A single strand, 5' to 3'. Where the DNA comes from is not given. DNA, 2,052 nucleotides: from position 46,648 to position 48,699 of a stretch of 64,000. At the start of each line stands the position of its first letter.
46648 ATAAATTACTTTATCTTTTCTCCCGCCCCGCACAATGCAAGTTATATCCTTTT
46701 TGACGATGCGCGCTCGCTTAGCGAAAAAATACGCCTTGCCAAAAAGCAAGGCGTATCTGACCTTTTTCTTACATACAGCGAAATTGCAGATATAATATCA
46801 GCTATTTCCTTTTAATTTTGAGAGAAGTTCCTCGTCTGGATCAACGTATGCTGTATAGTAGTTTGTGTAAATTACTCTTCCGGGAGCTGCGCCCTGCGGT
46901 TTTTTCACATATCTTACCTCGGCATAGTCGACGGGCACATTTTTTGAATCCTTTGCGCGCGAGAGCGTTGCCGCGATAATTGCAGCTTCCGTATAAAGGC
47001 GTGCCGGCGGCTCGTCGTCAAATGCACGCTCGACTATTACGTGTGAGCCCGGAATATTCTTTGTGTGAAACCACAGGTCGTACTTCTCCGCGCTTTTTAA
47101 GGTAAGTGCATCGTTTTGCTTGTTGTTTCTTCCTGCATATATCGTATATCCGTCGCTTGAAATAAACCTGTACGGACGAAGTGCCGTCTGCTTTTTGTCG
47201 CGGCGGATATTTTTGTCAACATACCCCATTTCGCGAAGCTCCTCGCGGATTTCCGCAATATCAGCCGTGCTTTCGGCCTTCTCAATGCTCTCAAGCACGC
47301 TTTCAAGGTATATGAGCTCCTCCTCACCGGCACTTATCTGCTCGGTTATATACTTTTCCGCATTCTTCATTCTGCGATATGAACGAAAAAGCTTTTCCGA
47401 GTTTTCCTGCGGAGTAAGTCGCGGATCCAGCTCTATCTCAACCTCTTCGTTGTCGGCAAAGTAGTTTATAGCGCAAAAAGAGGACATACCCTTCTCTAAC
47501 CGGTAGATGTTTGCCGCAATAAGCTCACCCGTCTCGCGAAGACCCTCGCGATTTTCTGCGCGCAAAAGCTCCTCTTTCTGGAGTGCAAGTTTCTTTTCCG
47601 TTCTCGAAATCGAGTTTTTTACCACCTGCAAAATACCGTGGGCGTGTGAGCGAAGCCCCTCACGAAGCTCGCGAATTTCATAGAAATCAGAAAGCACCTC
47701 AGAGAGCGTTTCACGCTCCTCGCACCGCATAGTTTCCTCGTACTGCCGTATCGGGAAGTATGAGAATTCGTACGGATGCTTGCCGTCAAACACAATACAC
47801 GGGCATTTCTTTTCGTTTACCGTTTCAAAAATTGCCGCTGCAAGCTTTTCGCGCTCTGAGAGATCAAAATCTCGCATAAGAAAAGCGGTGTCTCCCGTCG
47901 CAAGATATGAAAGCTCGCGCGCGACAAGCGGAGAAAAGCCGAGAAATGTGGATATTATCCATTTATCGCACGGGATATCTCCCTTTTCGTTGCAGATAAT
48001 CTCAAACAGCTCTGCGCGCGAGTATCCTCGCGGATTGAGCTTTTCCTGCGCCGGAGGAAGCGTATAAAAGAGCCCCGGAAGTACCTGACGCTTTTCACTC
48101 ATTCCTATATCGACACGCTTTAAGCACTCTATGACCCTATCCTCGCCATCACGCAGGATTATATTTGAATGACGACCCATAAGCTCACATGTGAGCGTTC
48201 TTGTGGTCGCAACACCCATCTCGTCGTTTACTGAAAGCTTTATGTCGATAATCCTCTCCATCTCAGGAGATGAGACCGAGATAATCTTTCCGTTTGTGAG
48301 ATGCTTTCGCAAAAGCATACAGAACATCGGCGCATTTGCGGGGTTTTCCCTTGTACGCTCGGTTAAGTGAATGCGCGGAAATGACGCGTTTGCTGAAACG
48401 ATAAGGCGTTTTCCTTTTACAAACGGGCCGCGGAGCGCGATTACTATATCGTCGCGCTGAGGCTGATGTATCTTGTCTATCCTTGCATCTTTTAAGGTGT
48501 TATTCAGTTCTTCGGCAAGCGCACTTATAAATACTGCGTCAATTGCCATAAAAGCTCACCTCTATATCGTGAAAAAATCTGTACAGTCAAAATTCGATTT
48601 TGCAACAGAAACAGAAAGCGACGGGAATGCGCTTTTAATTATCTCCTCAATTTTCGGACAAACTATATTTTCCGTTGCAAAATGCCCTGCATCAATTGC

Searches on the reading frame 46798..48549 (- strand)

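Call 89: search_protein_families(library=pfam, proteins=[window:46798-48549:-], max_evalue=0.00001)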
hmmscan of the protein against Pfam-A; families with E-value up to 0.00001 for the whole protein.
window:46798-48549:- (583 aa): 2 families
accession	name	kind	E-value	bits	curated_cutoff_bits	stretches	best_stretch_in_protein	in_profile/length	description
PF05833.16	NFACT_N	-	2.4e-134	449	31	1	4-454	1-453/456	NFACT N-terminal and middle domains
PF05670.18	NFACT-R_1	-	6.7e-14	52.8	29.8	1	460-555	3-104/112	NFACT protein RNA binding domain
